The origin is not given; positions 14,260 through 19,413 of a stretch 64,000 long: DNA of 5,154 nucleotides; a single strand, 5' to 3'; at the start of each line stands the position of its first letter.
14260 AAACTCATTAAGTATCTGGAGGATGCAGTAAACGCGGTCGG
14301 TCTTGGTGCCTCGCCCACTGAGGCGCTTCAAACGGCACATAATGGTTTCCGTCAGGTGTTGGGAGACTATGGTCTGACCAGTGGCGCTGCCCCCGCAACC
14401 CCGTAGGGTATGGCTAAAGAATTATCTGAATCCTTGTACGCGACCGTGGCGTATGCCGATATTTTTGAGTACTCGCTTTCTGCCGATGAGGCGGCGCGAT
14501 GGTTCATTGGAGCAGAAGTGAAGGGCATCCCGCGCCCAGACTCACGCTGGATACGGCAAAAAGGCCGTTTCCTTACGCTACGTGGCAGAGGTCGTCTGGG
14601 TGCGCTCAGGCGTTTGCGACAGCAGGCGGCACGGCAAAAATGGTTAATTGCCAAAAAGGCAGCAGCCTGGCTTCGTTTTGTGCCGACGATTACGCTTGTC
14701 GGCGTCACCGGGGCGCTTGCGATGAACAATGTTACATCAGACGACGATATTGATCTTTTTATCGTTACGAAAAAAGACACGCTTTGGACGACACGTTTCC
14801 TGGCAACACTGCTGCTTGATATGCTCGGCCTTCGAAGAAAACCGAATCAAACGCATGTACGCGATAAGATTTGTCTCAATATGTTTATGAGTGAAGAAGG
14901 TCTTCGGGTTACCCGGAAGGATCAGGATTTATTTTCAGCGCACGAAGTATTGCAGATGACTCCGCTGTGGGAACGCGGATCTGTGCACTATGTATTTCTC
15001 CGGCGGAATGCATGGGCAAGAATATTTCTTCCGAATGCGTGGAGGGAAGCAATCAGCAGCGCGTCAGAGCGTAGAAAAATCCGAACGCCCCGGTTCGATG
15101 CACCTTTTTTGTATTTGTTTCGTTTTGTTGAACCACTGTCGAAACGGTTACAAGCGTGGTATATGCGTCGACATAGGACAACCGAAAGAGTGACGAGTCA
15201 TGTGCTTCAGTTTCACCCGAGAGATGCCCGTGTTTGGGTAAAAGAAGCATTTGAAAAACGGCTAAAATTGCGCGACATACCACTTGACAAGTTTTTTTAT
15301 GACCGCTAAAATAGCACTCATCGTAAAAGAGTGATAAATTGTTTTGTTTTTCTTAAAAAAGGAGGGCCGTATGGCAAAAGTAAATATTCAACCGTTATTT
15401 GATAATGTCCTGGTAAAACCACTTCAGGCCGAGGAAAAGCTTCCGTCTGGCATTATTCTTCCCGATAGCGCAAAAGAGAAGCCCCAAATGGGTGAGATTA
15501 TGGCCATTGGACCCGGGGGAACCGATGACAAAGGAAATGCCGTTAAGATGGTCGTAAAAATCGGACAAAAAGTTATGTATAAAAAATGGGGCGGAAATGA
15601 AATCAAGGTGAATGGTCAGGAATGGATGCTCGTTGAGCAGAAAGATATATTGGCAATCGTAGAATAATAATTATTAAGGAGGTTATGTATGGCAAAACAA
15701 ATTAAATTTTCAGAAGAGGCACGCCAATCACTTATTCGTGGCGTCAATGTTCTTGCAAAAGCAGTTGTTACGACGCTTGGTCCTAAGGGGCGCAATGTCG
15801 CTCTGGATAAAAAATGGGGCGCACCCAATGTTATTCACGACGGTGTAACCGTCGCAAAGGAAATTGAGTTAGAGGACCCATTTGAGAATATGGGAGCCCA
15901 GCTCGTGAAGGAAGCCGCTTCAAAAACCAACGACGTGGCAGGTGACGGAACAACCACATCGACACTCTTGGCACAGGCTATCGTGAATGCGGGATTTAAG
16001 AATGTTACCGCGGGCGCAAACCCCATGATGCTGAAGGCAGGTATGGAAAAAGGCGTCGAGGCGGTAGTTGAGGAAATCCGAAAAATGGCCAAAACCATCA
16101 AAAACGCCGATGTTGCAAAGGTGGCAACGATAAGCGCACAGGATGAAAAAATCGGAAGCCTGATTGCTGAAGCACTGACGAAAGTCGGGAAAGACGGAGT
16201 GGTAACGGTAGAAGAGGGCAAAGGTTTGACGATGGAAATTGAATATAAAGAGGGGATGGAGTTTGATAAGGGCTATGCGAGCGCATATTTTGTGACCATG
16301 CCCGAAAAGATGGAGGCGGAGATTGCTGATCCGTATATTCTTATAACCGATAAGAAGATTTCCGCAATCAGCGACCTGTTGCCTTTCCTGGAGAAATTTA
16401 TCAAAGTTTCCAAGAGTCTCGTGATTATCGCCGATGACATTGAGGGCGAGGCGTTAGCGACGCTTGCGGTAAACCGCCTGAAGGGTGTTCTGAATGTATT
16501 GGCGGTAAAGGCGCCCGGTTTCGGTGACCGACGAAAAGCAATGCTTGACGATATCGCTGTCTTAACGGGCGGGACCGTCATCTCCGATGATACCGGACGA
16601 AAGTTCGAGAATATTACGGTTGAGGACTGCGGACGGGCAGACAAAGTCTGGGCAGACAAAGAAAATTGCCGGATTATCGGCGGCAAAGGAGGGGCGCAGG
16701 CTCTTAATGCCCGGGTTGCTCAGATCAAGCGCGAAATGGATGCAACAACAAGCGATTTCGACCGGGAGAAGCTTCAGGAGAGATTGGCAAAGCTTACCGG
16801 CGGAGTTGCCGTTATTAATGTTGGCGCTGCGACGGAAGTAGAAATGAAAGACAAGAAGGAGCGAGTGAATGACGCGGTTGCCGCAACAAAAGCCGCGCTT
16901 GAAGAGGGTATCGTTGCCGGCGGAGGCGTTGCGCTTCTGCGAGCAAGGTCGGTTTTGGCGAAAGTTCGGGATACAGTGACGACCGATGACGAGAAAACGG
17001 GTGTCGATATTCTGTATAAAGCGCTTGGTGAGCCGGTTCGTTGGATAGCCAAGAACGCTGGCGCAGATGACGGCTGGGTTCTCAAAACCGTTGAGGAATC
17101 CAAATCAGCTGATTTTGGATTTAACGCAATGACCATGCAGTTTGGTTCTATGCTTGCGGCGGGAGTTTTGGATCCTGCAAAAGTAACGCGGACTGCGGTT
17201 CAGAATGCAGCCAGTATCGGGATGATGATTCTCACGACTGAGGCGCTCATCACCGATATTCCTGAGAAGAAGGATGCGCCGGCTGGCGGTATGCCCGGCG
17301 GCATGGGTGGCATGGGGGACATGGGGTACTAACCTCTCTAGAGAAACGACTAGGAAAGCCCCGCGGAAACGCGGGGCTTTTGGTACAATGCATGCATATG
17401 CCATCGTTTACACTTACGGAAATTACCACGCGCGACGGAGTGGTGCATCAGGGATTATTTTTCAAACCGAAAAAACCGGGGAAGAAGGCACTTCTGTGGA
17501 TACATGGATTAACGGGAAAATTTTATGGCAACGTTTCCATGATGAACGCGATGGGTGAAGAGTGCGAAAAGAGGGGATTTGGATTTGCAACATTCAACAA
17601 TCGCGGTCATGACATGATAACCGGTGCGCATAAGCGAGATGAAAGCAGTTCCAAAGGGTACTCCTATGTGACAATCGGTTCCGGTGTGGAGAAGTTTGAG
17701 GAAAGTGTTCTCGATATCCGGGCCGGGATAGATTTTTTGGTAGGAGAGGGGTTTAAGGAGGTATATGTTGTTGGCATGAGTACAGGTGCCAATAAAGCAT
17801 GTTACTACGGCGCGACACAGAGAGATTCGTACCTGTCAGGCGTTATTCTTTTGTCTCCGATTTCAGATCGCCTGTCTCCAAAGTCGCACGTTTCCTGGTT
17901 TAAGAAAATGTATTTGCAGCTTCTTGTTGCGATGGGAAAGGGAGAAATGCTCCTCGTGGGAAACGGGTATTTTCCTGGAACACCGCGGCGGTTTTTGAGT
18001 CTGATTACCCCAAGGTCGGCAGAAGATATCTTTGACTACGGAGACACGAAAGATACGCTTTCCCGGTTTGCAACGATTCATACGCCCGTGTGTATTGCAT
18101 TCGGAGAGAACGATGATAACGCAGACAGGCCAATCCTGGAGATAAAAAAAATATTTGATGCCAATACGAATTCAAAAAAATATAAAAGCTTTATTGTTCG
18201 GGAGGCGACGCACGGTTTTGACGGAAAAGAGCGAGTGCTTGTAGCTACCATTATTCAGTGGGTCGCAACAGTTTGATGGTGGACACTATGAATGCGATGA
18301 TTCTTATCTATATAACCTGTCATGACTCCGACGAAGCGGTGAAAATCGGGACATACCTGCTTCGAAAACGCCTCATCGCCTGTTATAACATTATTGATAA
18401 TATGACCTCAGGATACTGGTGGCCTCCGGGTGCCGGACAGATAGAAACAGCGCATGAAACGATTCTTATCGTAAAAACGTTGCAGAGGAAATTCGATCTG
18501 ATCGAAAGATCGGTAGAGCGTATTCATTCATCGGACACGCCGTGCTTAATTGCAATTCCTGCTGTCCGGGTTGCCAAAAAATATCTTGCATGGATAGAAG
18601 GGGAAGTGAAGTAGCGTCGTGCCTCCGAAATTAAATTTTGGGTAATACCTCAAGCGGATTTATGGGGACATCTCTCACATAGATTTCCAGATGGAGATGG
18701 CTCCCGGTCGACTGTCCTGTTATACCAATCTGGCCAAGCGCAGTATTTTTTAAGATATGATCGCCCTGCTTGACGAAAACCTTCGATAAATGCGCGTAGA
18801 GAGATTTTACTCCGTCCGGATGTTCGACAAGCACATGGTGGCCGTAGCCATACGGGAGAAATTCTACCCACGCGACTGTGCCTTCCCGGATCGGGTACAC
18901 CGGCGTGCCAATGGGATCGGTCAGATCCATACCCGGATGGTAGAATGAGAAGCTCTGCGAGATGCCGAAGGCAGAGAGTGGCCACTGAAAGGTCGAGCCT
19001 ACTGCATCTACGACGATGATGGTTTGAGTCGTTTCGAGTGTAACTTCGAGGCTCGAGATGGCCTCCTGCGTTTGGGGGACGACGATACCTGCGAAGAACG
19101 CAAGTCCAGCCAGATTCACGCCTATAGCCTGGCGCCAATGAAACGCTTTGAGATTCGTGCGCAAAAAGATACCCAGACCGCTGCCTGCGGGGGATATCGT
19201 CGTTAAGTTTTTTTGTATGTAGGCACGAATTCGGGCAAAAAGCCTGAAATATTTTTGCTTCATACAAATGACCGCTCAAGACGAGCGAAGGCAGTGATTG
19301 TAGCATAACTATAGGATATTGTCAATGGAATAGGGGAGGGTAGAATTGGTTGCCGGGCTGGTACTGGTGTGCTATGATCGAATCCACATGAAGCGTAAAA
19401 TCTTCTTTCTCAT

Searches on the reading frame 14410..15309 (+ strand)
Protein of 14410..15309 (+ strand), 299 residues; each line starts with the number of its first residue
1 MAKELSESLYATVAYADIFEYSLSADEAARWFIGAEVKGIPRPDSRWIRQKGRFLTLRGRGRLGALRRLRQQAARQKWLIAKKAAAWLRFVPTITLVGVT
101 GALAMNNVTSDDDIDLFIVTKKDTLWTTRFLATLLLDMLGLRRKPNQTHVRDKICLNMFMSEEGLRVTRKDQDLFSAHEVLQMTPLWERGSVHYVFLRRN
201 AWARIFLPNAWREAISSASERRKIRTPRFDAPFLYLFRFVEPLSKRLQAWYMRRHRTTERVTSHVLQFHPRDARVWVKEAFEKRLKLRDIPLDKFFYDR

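Call 33: search_protein_families(library=pfam, proteins=[window:14410-15309:+], max_evalue=0.001)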
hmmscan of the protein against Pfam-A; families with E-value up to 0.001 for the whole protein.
window:14410-15309:+ (299 aa): 0 families

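Call 38: search_protein_families(library=pfam, proteins=[window:14410-15309:+], max_evalue=0.1)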
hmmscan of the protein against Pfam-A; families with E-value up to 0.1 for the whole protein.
window:14410-15309:+ (299 aa): 2 families
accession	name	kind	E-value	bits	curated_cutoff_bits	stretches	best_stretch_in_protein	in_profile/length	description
PF01909.29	NTP_transf_2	-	0.025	15.4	21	1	89-125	10-45/93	Nucleotidyltransferase domain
PF18765.7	Polbeta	-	0.038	14.6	26.9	1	92-134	11-53/93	Polymerase beta, Nucleotidyltransferase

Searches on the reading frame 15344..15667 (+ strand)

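Call 33: search_protein_families(library=pfam, proteins=[window:15344-15667:+], max_evalue=0.001)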
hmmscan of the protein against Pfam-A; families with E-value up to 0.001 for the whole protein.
window:15344-15667:+ (107 aa): 1 family
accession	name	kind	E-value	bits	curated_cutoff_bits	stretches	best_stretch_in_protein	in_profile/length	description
PF00166.26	Cpn10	-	9.9e-32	109.3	21.1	1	14-106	1-93/93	Chaperonin 10 Kd subunit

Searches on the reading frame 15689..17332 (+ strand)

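Call 33: search_protein_families(library=pfam, proteins=[window:15689-17332:+], max_evalue=0.001)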
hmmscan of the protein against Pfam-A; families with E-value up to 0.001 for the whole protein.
window:15689-17332:+ (547 aa): 1 family
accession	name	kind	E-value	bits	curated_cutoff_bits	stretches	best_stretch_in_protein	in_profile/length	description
PF00118.29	Cpn60_TCP1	-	1.8e-68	231.9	34.3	1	22-523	1-488/490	TCP-1/cpn60 chaperonin family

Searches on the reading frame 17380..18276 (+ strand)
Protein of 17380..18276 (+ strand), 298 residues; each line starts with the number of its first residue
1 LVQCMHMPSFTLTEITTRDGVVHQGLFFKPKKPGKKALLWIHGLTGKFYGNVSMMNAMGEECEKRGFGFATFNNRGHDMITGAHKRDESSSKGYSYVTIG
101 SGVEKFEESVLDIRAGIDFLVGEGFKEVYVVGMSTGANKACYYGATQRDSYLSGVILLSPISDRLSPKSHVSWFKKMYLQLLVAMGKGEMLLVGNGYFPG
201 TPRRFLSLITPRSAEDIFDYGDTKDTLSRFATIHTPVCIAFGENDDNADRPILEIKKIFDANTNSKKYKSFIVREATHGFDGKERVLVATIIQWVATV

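Call 33: search_protein_families(library=pfam, proteins=[window:17380-18276:+], max_evalue=0.001)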
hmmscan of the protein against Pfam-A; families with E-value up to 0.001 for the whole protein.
window:17380-18276:+ (298 aa): 3 families
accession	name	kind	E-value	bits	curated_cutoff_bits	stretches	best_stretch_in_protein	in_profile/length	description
PF08538.16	DUF1749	-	6.1e-10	39.1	24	1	100-289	74-292/299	Protein of unknown function (DUF1749)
PF12146.15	Hydrolase_4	-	1e-07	31.9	27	1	36-182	5-130/239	Serine aminopeptidase, S33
PF00561.26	Abhydrolase_1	-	1.3e-05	25.5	25.8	1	37-175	2-111/245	alpha/beta hydrolase fold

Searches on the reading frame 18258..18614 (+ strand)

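Call 33: search_protein_families(library=pfam, proteins=[window:18258-18614:+], max_evalue=0.001)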
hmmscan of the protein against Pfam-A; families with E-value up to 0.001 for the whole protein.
window:18258-18614:+ (118 aa): 1 family
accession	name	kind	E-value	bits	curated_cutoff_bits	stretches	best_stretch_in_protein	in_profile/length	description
PF03091.20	CutA1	-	2.8e-27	94.9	22.4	1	15-114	1-97/99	CutA1 divalent ion tolerance protein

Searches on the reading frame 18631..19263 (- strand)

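Call 4: search_protein_families(library=pfam, proteins=[window:18631-19263:-], max_evalue=0.01)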
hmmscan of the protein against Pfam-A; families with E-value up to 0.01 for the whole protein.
window:18631-19263:- (210 aa): 1 family
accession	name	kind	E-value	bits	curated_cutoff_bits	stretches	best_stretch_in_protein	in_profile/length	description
PF01551.29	Peptidase_M23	-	3e-25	88.7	28.7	1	108-203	2-96/96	Peptidase family M23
